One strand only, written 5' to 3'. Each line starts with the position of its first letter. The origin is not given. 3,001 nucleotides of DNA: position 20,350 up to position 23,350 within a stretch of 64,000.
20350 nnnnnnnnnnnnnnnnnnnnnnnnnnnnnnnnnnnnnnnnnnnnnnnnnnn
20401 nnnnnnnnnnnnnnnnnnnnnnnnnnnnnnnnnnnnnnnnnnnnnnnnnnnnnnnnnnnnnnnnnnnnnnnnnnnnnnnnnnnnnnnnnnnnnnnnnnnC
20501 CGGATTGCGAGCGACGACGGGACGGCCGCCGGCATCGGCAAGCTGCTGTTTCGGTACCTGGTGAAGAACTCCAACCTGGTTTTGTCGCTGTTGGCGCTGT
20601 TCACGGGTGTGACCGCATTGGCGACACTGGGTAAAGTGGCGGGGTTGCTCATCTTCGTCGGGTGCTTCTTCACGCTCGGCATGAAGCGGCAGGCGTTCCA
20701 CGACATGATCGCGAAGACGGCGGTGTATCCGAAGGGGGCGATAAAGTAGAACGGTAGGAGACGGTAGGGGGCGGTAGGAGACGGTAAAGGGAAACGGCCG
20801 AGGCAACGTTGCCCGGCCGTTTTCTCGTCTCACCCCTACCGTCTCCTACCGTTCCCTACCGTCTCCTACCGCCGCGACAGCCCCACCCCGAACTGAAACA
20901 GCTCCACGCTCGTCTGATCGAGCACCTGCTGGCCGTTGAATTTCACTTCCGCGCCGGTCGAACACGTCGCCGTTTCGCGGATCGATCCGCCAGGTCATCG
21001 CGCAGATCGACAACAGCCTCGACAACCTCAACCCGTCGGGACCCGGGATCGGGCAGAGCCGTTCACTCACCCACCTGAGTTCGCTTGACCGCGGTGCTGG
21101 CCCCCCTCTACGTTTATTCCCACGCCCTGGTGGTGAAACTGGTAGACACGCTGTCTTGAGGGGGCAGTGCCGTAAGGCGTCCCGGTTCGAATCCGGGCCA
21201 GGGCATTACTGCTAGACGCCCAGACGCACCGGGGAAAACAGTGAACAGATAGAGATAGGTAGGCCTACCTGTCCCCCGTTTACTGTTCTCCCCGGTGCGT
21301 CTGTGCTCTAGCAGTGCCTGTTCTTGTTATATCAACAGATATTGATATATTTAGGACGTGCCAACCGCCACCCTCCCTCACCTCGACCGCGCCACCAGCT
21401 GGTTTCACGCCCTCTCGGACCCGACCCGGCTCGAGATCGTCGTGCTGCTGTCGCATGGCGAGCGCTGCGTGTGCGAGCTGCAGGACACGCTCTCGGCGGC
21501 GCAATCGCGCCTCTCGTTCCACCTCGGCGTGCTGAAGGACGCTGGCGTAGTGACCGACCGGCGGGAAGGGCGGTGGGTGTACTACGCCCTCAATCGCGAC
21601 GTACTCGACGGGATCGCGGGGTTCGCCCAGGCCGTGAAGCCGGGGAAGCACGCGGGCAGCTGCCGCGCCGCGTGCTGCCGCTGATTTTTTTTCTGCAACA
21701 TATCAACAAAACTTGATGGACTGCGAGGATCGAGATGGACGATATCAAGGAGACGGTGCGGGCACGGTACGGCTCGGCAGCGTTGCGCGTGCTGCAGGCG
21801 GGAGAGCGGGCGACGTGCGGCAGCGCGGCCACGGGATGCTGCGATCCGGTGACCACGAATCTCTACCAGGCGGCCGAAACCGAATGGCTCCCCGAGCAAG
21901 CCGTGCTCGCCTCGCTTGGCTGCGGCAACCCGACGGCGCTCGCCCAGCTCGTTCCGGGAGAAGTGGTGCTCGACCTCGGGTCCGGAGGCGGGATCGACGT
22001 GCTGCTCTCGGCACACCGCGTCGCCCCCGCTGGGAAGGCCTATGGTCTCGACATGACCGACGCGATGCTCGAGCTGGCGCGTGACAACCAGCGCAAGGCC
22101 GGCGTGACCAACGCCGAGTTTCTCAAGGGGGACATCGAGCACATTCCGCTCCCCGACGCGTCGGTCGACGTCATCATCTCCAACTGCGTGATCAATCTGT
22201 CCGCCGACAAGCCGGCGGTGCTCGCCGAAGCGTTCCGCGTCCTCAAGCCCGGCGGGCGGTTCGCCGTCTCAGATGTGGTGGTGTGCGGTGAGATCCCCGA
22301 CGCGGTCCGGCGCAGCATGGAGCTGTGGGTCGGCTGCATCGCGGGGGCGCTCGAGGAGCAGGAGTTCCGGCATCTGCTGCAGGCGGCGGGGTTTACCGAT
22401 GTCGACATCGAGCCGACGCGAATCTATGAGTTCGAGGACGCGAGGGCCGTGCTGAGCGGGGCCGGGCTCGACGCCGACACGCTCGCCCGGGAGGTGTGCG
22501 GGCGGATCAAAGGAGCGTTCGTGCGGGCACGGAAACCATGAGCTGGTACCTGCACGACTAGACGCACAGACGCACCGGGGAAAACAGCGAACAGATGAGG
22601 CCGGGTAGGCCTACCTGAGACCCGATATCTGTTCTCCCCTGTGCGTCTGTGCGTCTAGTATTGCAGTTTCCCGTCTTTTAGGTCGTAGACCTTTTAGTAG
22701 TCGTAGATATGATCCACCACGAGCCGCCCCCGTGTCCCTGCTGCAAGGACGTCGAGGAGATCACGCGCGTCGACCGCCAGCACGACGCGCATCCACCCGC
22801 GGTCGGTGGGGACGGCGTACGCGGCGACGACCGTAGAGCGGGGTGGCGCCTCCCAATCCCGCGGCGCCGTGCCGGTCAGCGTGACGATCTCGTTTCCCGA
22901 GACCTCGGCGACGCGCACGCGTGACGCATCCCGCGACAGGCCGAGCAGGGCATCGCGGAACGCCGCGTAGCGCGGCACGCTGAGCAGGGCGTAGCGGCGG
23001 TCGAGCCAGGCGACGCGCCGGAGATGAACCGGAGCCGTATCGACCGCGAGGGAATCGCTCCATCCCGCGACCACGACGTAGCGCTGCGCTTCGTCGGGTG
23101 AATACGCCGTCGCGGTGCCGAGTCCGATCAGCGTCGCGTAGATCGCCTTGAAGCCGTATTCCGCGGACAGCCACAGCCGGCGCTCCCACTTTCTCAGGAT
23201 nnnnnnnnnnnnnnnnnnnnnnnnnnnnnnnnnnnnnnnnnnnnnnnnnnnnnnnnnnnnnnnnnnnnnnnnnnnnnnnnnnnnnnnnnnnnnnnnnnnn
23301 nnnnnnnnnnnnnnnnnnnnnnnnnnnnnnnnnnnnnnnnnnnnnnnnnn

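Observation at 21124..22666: arsR-arsM cassette bracketed by two direct copies of a ~100-bp hairpin element that starts 3 nt after tRNA-Leu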

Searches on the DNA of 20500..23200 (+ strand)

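Call 7: search_rna_families(source=window, start=20500, end=23200, threshold=evalue, max_evalue=1)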
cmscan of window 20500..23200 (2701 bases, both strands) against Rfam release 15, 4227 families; matches with E-value up to 1: 19.
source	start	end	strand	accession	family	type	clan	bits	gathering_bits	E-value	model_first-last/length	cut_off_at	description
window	20758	20865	-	RF03792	MIR6462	Gene; miRNA;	-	48.5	96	5.3e-07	1-119/119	no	MIR6462 microRNA precursor family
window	22551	22665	+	RF03792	MIR6462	Gene; miRNA;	-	38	96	0.00016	1-119/119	no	MIR6462 microRNA precursor family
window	20764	20859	-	RF03964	mir-H1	Gene; miRNA;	-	36.1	97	0.0013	1-85/85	no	mir-H1 microRNA precursor family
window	22557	22659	-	RF03703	mir-3622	Gene; miRNA;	-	34.8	78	0.00064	1-84/84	no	mir-3622 microRNA precursor family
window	20750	20873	-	RF03379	mir-4667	Gene; miRNA;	-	33.2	68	0.0019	1-93/93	no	mir-4667 microRNA precursor family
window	20757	20866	-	RF00707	mir-197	Gene; miRNA;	-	31.8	74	0.0066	1-75/75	no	mir-197 microRNA precursor family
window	20759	20863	-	RF04168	MIR839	Gene; miRNA;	-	31.6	200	0.00084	1-267/267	no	MIR839 microRNA precursor family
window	20761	20861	-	RF04289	mir-3596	Gene; miRNA;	CL00148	29.8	96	0.0046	1-82/82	no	mir-3596 microRNA precursor family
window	20720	20904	+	RF04203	MIR1144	Gene; miRNA;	-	29.5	90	0.017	1-197/197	no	MIR1144 microRNA precursor family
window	21206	21317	+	RF03792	MIR6462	Gene; miRNA;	-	27.6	96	0.049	1-119/119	no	MIR6462 microRNA precursor family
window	20753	20870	+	RF03261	mir-1759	Gene; miRNA;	-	24.9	58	0.1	1-75/75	no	mir-1759 microRNA precursor family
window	20750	20852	-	RF03778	mir-483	Gene; miRNA;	-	24.9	60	0.13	1-75/75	no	mir-483 microRNA precursor family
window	20761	20853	+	RF03778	mir-483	Gene; miRNA;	-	23.9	60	0.23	1-75/75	no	mir-483 microRNA precursor family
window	21223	21301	-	RF02014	mir-1178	Gene; miRNA;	-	23.3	75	0.47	1-91/91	no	mir-1178 microRNA precursor family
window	20753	20850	-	RF03946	mir-3132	Gene; miRNA;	-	23.2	84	0.71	1-75/75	no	mir-3132 microRNA precursor family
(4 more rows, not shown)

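Call 80: search_dna_similar(query=window:21200-22680:+, collection=plasmids, mode=distant, max_rows=8)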
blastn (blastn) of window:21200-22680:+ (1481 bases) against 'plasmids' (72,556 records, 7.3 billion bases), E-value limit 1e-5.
Records with a match: 36; places in all: 37; records where one place covers at least 80% of the query: 0.
Best place of each record, by identity: 60-80% 36.
By first word of the organism name: Streptomyces 4; Rubrobacter 3; Halorussus 3; Mycobacterium 2; Natrinema 2; Natribaculum 2; Nonomuraea 1; Halorientalis 1; Natrononativus 1; Embleya 1; and 16 more.
By predicted mobility (MOB-suite, as given by PLSDB): non-mobilizable 32; mobilizable 4.
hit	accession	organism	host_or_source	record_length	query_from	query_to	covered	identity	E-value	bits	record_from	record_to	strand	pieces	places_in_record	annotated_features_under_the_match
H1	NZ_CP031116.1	Rubrobacter indicoceani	cell culture,marine sediment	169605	713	1204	33%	70.3%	3e-53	218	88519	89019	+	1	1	arsM: arsenite methyltransferase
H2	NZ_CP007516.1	Rubrobacter radiotolerans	-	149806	713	1154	30%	73.7%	6e-69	270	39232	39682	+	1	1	arsM: arsenite methyltransferase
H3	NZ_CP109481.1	Streptomyces sp. NBC_01450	-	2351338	699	1080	26%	76.8%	9e-73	283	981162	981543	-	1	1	none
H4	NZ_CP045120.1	Rubrobacter tropicus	single pure culture,marine sediment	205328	687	1080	27%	73.1%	4e-58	233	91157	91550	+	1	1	arsM: arsenite methyltransferase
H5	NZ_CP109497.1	Streptomyces sp. NBC_01431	-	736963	709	1080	25%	77.0%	5e-70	273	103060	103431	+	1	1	arsM: arsenite methyltransferase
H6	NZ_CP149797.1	Streptomyces sp. F41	-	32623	710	1080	25%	74.9%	5e-63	251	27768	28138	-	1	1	arsM: arsenite methyltransferase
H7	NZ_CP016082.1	Streptomyces sp. SAT1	Adenophora trachelioides Maxim.,single ...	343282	709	1080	25%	74.0%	2e-56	229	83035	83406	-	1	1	arsM: arsenite methyltransferase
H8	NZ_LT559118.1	Nonomuraea gerenzanensis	-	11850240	688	1069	26%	70.8%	8e-42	179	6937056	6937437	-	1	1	none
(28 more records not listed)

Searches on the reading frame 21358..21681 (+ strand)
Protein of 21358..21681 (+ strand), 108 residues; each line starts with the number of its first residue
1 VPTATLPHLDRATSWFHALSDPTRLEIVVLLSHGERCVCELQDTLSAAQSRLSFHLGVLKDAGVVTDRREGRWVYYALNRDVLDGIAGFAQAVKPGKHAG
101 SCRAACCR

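Call 37: search_protein_families(library=pfam, proteins=[window:21358-21681:+], max_evalue=0.001)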
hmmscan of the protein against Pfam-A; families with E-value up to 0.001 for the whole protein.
window:21358-21681:+ (108 aa): 2 families
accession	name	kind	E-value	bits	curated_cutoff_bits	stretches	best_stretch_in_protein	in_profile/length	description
PF01022.26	HTH_5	-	1.1e-14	54.4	22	1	21-66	1-46/47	Bacterial regulatory protein, arsR family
PF12840.13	HTH_20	-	6.3e-08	32.9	27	1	19-67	1-50/51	Helix-turn-helix domain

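Call 77: search_protein_families(library=ncbifam, proteins=[window:21358-21681:+], max_evalue=0.00001)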
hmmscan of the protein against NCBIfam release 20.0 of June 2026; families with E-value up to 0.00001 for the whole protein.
window:21358-21681:+ (108 aa): 7 families
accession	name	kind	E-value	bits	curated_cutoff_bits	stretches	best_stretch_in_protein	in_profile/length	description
NF033788.1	HTH_metalloreg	subfamily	2.1e-28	97.9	55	1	14-84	3-74/77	metalloregulator ArsR/SmtB family transcription factor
NF007528.0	PRK10141.1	subfamily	1.6e-19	69.9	97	1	14-81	8-76/117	metalloregulator ArsR/SmtB family transcription factor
NF033789.1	repress_SdpR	subfamily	7.9e-18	64.1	100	1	16-88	2-74/79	autorepressor SdpR family transcription factor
NF040642.1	sulf_sens_BigR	equivalog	1.9e-14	53.5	155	1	14-81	12-79/95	sulfite-sensing transcriptional repressor BigR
NF041413.1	ArsR_Rv2640c_fam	equivalog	1.4e-11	44.8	155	1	16-86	36-109/118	Rv2640c family ArsR-like transcriptional regulator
NF047906.1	CdPbTransRegCmtR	equivalog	4.4e-11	42.6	150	1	17-83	16-82/104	Cd(II)/Pb(II)-sensing metalloregulatory transcriptional regulator CmtR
NF045707.1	Dbac_1936_reg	equivalog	1.2e-09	38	115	1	12-84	7-80/99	ArsR/SmtB-type metalloregulator TsoR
